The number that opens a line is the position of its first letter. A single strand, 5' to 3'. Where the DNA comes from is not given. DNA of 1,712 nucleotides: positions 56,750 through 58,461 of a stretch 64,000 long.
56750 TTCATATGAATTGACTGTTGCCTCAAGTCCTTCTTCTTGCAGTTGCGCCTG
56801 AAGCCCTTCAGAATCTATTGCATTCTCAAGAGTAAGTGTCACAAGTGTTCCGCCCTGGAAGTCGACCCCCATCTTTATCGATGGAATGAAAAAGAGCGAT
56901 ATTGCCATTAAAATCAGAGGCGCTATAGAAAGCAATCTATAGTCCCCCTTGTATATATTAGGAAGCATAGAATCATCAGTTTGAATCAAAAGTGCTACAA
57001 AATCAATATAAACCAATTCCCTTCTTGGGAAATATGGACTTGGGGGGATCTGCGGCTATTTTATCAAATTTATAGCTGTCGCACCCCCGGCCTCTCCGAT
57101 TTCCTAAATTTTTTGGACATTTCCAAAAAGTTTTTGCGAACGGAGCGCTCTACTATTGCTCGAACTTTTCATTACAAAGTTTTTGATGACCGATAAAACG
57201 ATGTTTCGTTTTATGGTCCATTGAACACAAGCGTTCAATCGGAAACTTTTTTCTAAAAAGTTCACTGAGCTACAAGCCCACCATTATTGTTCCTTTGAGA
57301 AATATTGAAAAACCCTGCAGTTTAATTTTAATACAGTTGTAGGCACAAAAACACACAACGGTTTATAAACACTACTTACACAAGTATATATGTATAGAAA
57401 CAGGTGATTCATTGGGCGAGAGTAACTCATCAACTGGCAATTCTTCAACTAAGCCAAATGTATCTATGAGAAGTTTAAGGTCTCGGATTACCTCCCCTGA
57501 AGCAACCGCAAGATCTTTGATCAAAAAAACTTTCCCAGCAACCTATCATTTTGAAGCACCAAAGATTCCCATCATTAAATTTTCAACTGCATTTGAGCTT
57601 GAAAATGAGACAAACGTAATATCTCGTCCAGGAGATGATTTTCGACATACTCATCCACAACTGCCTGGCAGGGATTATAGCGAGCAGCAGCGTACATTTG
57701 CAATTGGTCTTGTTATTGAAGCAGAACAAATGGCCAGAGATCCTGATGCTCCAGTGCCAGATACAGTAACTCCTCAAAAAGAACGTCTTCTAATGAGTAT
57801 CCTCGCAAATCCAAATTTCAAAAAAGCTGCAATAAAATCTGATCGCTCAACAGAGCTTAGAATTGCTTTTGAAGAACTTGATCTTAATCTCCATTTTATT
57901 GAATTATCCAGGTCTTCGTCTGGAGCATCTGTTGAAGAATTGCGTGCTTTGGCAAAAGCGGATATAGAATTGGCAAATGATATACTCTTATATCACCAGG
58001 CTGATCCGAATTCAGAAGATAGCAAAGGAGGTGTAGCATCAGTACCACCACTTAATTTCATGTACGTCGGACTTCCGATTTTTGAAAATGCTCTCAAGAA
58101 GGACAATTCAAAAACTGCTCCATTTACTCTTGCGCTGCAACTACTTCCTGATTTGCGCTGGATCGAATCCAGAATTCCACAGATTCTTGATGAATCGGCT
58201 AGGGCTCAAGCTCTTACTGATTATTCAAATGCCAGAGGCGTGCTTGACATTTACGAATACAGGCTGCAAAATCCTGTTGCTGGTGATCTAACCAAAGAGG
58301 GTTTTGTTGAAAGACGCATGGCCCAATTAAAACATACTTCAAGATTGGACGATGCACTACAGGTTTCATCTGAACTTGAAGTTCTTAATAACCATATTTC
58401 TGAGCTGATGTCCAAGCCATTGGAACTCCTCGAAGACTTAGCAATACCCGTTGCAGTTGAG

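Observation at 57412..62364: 1650-aa protein whose only recognisable part is a C-terminal PP2C phosphatase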

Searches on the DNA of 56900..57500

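Call 13: search_rna_families(source=window, start=56900, end=57500, threshold=evalue, max_evalue=10)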
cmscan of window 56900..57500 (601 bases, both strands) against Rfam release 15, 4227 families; matches with E-value up to 10: 3.
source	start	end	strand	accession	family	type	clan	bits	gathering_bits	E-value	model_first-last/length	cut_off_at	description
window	57183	57224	+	RF00937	mir-653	Gene; miRNA;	-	15.8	77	3.8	1-78/78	no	mir-653 microRNA precursor family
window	57282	57329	-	RF02365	Yfr17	Gene; sRNA;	-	13.2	50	9.7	1-264/264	no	Cyanobacterial functional RNA 17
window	57401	57437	-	RF01149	sR10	Gene; snRNA; snoRNA; CD-box;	-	12.6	45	1.4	1-54/54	no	Small nucleolar RNA sR10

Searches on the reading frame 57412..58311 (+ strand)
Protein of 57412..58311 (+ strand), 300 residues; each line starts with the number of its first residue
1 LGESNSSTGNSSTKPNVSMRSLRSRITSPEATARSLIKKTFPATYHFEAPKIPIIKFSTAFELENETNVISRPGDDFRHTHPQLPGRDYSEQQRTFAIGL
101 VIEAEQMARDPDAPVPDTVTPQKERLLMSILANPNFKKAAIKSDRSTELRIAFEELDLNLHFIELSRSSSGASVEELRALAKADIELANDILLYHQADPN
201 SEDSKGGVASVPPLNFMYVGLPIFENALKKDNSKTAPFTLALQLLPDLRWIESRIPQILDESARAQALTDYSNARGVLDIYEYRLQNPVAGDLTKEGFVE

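Call 30: search_protein_families(library=pfam, proteins=[window:57412-58311:+], max_evalue=10)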
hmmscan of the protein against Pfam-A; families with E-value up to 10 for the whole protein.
window:57412-58311:+ (300 aa): 0 families
